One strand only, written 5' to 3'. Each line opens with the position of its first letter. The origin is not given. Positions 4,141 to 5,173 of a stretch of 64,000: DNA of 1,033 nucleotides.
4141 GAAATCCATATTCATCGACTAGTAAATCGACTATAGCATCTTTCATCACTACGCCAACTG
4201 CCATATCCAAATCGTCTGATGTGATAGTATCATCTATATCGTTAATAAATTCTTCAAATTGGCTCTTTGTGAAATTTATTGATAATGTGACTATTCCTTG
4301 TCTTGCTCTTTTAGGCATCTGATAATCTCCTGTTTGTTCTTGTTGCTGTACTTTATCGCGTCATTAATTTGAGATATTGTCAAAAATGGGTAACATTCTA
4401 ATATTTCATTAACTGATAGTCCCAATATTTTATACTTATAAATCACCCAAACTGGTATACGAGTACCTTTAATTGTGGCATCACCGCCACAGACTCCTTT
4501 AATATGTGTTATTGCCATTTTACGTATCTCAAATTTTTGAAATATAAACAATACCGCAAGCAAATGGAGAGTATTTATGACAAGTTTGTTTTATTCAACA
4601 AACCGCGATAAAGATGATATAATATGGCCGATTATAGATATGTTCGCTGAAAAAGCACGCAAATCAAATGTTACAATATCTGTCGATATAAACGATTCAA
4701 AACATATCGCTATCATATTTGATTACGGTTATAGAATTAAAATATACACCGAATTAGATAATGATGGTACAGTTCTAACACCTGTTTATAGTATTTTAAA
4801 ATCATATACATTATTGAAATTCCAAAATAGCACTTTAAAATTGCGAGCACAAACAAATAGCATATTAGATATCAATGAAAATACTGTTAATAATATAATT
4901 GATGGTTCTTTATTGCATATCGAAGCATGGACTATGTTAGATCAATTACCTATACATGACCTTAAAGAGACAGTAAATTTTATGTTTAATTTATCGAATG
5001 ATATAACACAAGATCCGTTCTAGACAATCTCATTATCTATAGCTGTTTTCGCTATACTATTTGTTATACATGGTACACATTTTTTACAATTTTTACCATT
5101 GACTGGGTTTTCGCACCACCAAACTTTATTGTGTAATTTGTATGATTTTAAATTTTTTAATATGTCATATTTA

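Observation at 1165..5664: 4.5-kb accessory insertion splitting the gp21 and gp22/gp23 genes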

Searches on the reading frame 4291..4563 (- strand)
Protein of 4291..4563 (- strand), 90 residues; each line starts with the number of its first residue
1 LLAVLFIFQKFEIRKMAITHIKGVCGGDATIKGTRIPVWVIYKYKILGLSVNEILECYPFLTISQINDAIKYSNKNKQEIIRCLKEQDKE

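Call 6: search_protein_families(library=pfam, proteins=[window:4291-4563:-], max_evalue=0.1)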
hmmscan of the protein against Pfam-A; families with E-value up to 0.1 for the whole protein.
window:4291-4563:- (90 aa): 1 family
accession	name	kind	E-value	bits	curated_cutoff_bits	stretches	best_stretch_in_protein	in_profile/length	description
PF04255.20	DUF433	-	1.7e-17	63.4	23.6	1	18-72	1-55/56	Protein of unknown function (DUF433)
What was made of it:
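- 4291..4518 (-): 75-aa DUF433 (COG2442) protein, antitoxin-like and without an adjacent PIN toxin. It is the first gene of a seven-gene run of minus-strand genes with overlapping junctions. Pfam DUF433 scores 63.4 bits against a cut-off of 23.6 (call 6).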

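Call 20: search_protein_families(library=phrogs, proteins=[window:4291-4563:-], max_evalue=0.05)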
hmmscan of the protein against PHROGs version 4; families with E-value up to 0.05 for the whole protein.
window:4291-4563:- (90 aa): 2 families
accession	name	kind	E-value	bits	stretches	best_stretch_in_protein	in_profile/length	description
phrog_11928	-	unknown function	1.3e-08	35.5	1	21-75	10-64/74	-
phrog_31673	-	unknown function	0.0071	17.1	1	23-75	148-201/207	-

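Call 21: search_protein_families(library=ncbifam, proteins=[window:4291-4563:-], max_evalue=0.05)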
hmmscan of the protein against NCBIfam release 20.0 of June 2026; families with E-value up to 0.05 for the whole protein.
window:4291-4563:- (90 aa): 0 families

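Call 22: search_protein_families(library=padloc, proteins=[window:4291-4563:-], max_evalue=0.05)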
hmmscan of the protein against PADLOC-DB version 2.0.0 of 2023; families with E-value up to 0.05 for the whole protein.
window:4291-4563:- (90 aa): 1 family
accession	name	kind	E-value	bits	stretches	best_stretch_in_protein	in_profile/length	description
PDLC00772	Cyclase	-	0.0082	13.1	1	45-86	212-253/375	oligonucleotide-cyclase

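Call 52: search_dna_similar(query=window:4291-4518:-, collection=phages, mode=protein, max_evalue=0.001, max_rows=15)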
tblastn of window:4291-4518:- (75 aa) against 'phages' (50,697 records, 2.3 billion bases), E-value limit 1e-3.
No match.

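Call 92: find_related_loci(query=window:4291-4518:-, collection=genome_contigs, flank=2000)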
Query window:4291-4518:- (75 aa) in genome_contigs; peptide patterns used: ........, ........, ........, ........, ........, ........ (x = any residue, [..] = any of these).
108 stretches matched a pattern; 24 encode a relative of the query (tblastn E <= 1e-3); 24 distinct loci.
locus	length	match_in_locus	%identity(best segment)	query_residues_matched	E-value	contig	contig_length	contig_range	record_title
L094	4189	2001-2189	54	3-65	5e-18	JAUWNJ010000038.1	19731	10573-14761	MAG: Planctomycetales bacterium isolate CSMAG_2421 CSMAG_2421_k141_115797_length_19731_cov_39.9124, whole genome shotgun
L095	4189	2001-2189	54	3-65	1e-17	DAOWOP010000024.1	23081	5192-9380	MAG TPA_asm: Planctomycetales bacterium isolate CSMAG_3057 CSMAG_3057_k141_41814_length_23081_cov_49.6227, whole genome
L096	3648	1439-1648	46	7-75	2e-15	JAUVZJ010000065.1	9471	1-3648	MAG: Methanophagales archaeon isolate CSMAG_1265 CSMAG_1265_k141_110387_length_9471_cov_159.8854, whole genome shotgun s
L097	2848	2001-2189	48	3-65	4e-15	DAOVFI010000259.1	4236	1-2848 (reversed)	MAG TPA_asm: Planctomycetales bacterium isolate CSMAG_1105 CSMAG_1105_k141_4962598_length_4236_cov_15.8916, whole genome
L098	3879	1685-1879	48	7-70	4e-15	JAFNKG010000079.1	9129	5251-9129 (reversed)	MAG: Methanophagales archaeon isolate CR_Bin_179 NODE_159_length_9129_cov_29.383120, whole genome shotgun sequence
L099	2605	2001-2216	42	3-74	7e-18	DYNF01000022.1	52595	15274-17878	MAG TPA_asm: Prochloron sp. SulCav_FS08_3_32_3330 SulCav_FS08_3_143_length_52595_cov_2046_352512, whole genome shotgun s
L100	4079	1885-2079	45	7-70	3e-14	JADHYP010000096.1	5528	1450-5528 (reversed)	MAG: Candidatus Syntrophoarchaeum sp. isolate BS750m-G82 BS-750m-C31469, whole genome shotgun sequence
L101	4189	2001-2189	41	3-65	9e-14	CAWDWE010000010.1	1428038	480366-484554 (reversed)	MAG: Pirellulaceae bacterium isolate MFD05684.bin.1.174 genome assembly, contig: contig_28620, whole genome shotgun sequ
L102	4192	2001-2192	41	11-74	1e-13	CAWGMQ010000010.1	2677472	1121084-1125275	MAG: uncultured Planctomycetota bacterium isolate MFD09567.bin.1.13 genome assembly, contig: contig_40, whole genome sho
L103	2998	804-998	42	7-70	1e-13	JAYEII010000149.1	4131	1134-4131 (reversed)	MAG: Methanobacteriota archaeon isolate MAG195 MAG195_154, whole genome shotgun sequence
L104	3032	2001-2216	39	3-73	7e-13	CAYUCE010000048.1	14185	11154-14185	MAG TPA_asm: uncultured Thermotogae bacterium isolate SRP141376_co1_356 genome assembly, contig: NODE_8375_length_14185_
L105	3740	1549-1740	45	3-65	7e-13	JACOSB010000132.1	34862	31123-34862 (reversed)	MAG: Candidatus Acetothermia bacterium isolate NC_groundwater_7_Pr7_B-0.1um_53_18 FFV18_Bp1_scaffold_621182, whole genom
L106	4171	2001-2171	42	3-59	2e-12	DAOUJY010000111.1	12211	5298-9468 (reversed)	MAG TPA_asm: Dehalococcoidia bacterium isolate S34_283 k113_101477, whole genome shotgun sequence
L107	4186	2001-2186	40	3-64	8e-12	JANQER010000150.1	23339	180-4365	MAG: Elusimicrobia bacterium isolate PL23a_bin.39 k99_4329228, whole genome shotgun sequence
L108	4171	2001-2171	39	3-59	3e-11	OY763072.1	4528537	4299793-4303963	MAG: Dehalococcoidia bacterium isolate 40e540cc-5106-4b3b-ab2b-631d7f64572a genome assembly, chromosome: 1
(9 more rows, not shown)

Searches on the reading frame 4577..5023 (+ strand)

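Call 7: search_protein_families(library=pfam, proteins=[window:4577-5023:+], max_evalue=0.1)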
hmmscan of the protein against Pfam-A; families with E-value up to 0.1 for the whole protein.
window:4577-5023:+ (148 aa): 1 family
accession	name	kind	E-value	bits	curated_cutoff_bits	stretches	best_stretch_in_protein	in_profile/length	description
PF03928.20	HbpS-like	-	0.057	13.9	25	0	15-94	5-74/128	Haem degrading protein HbpS-like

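Call 20: search_protein_families(library=phrogs, proteins=[window:4577-5023:+], max_evalue=0.05)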
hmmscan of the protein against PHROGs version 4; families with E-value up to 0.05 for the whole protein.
window:4577-5023:+ (148 aa): 0 families

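Call 21: search_protein_families(library=ncbifam, proteins=[window:4577-5023:+], max_evalue=0.05)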
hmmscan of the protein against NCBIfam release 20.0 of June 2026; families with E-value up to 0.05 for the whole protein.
window:4577-5023:+ (148 aa): 0 families

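Call 22: search_protein_families(library=padloc, proteins=[window:4577-5023:+], max_evalue=0.05)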
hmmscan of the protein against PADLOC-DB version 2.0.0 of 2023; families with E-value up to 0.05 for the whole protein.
window:4577-5023:+ (148 aa): 0 families
